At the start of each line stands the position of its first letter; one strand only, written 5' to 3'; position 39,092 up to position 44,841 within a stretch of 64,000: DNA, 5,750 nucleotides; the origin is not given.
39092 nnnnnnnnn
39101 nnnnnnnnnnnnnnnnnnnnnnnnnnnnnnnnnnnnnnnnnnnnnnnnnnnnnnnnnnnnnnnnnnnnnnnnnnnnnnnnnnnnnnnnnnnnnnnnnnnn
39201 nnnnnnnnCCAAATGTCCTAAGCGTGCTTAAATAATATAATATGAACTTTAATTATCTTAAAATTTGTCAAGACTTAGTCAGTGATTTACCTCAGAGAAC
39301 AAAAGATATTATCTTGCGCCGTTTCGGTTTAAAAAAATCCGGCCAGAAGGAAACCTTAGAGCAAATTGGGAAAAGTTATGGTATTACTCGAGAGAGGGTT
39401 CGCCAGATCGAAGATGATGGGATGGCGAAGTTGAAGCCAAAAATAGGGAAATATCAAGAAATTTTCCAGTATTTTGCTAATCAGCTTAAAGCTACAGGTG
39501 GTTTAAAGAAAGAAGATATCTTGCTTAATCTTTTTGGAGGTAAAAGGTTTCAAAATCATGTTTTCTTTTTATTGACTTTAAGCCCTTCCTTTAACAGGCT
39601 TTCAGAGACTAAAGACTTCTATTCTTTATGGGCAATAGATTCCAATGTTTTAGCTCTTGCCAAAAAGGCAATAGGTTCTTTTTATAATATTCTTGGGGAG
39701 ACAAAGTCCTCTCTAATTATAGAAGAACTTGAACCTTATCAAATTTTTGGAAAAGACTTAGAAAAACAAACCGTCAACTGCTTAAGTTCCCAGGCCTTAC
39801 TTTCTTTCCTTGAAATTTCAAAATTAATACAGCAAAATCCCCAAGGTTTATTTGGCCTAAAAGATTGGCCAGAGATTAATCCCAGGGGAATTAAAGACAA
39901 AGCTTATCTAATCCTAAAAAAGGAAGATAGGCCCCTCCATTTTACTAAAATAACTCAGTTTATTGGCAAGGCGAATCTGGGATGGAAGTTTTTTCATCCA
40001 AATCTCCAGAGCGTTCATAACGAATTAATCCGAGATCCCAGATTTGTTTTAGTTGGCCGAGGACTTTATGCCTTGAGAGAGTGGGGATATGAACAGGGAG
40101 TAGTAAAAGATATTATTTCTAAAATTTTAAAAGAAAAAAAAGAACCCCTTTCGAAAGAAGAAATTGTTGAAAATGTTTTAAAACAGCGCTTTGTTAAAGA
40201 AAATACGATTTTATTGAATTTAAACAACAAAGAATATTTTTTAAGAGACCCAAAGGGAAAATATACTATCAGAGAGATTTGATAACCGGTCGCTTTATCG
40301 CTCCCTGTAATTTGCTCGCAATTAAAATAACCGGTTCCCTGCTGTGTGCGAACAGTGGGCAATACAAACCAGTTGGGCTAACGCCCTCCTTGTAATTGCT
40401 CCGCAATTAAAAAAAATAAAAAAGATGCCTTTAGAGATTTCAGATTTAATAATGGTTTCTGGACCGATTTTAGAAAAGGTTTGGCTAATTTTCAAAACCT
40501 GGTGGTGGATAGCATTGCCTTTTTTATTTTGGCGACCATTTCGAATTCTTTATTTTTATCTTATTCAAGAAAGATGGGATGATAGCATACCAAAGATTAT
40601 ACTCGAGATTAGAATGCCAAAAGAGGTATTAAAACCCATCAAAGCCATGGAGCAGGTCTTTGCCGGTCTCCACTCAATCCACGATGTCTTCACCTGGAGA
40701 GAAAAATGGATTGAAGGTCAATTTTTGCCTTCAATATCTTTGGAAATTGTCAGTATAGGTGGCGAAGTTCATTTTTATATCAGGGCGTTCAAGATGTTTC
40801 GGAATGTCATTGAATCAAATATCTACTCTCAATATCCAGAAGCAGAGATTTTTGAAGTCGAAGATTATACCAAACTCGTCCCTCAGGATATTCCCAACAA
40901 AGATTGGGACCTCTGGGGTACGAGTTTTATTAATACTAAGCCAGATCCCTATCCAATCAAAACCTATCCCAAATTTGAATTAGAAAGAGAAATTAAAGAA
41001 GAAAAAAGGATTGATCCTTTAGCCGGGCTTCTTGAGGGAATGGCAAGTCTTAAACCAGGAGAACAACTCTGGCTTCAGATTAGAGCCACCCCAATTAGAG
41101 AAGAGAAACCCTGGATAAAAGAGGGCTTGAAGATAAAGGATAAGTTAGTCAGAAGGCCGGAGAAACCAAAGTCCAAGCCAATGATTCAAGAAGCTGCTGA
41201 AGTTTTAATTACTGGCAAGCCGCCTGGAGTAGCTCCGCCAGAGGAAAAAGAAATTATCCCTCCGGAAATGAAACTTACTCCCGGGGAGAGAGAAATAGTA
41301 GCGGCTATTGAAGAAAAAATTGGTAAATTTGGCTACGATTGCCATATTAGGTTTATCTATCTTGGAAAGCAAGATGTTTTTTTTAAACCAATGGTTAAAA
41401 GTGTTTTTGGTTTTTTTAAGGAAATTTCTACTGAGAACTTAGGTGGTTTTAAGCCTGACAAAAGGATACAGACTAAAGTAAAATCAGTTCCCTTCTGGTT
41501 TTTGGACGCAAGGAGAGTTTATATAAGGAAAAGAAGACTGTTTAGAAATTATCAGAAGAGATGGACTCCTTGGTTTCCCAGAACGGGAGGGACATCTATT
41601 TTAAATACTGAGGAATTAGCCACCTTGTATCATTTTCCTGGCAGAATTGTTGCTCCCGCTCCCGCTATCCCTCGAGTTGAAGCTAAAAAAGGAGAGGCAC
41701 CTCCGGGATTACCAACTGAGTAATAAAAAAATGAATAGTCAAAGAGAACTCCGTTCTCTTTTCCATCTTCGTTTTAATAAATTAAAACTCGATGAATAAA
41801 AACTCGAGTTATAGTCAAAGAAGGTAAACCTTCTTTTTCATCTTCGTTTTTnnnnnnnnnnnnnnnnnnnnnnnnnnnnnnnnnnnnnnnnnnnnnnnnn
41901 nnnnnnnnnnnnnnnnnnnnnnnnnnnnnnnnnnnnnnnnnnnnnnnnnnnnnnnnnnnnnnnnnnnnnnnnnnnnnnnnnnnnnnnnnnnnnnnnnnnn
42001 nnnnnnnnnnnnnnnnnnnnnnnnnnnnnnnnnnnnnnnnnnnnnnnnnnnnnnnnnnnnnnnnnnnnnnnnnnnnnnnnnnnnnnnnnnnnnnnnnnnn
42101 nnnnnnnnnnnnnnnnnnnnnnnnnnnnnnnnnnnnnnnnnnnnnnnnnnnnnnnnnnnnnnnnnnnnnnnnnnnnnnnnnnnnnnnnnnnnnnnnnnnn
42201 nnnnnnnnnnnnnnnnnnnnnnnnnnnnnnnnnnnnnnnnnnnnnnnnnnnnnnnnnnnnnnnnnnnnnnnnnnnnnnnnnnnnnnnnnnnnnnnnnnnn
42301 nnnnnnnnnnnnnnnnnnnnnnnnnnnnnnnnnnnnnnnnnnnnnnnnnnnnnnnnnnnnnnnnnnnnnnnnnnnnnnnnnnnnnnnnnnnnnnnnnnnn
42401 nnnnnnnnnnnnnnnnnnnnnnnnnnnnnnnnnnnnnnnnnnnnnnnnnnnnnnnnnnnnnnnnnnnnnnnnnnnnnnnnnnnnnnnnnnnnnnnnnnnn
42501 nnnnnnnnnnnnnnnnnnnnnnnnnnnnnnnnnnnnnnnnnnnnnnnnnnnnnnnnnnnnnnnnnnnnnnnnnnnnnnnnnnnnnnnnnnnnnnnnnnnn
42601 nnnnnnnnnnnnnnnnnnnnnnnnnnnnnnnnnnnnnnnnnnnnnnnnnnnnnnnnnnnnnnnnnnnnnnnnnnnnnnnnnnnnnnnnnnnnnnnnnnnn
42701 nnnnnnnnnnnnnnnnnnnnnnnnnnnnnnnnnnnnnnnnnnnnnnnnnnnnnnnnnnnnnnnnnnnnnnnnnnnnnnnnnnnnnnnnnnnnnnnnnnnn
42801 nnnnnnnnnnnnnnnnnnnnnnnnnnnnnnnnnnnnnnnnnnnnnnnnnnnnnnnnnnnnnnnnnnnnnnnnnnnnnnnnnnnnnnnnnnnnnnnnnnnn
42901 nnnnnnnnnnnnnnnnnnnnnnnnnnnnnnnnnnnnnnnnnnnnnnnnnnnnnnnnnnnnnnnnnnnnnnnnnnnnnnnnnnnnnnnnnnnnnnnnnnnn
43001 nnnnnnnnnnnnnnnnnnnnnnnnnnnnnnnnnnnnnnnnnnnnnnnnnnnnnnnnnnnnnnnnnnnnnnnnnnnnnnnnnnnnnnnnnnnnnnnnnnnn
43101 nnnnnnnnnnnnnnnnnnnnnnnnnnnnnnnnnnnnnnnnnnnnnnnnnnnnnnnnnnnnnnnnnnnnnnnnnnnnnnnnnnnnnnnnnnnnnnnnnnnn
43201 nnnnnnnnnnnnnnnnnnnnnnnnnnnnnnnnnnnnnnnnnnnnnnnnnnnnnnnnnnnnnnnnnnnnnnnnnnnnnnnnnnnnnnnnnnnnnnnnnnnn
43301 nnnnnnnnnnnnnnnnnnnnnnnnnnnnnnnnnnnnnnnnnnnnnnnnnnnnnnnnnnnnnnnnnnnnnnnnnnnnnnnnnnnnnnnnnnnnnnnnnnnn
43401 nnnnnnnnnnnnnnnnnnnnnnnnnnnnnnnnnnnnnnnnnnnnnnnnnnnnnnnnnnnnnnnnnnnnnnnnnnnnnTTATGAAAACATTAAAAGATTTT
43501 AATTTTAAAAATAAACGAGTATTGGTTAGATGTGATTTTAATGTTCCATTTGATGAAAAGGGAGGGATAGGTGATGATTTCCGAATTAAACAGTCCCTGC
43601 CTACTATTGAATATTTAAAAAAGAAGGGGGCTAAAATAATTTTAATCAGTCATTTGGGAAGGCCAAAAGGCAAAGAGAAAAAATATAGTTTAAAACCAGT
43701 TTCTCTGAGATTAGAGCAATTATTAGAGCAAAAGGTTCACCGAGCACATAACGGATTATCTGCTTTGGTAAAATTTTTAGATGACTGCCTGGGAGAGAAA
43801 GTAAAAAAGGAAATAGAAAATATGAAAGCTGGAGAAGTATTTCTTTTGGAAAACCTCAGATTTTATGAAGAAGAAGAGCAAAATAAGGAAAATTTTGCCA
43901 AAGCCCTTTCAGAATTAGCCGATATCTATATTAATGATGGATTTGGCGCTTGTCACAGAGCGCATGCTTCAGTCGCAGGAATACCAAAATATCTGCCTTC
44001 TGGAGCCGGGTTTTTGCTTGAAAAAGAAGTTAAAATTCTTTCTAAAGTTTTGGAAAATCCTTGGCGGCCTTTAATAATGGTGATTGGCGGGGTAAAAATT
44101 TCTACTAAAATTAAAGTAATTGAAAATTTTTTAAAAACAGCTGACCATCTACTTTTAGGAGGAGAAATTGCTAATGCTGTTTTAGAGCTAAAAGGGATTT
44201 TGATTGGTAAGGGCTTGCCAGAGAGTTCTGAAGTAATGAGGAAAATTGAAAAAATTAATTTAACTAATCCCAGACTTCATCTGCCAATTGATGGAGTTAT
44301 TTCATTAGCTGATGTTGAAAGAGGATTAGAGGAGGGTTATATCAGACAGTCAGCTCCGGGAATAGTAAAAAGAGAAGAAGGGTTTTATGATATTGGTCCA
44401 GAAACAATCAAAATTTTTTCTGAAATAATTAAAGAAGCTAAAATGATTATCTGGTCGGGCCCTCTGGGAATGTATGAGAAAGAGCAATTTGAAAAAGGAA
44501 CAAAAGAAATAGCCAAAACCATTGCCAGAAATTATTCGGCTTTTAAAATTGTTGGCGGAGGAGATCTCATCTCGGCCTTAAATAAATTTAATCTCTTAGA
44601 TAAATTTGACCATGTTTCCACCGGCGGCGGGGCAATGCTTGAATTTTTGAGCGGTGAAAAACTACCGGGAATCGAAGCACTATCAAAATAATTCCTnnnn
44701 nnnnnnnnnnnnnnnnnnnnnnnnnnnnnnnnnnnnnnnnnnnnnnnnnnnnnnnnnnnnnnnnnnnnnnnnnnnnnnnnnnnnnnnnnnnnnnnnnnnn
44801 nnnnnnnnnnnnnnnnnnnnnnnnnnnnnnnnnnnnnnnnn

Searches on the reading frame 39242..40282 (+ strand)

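Call 53: search_protein_families(library=pfam, max_evalue=0.0001, proteins=[window:39242-40282:+])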
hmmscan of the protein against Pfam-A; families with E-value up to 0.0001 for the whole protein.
window:39242-40282:+ (346 aa): 2 families
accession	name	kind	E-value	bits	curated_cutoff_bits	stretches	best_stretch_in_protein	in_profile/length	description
PF04545.22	Sigma70_r4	-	7.2e-15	54.7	24.1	1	14-65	3-49/50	Sigma-70, region 4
PF05066.19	HARE-HTH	-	8.8e-12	45.7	25.9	1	217-281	3-71/71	HB1, ASXL, restriction endonuclease HTH domain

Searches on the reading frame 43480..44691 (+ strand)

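Call 53: search_protein_families(library=pfam, max_evalue=0.0001, proteins=[window:43480-44691:+])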
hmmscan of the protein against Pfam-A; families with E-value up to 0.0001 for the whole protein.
window:43480-44691:+ (403 aa): 1 family
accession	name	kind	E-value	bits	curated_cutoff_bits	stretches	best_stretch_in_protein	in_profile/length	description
PF00162.24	PGK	-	9.5e-136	453.2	27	1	4-393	1-379/379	Phosphoglycerate kinase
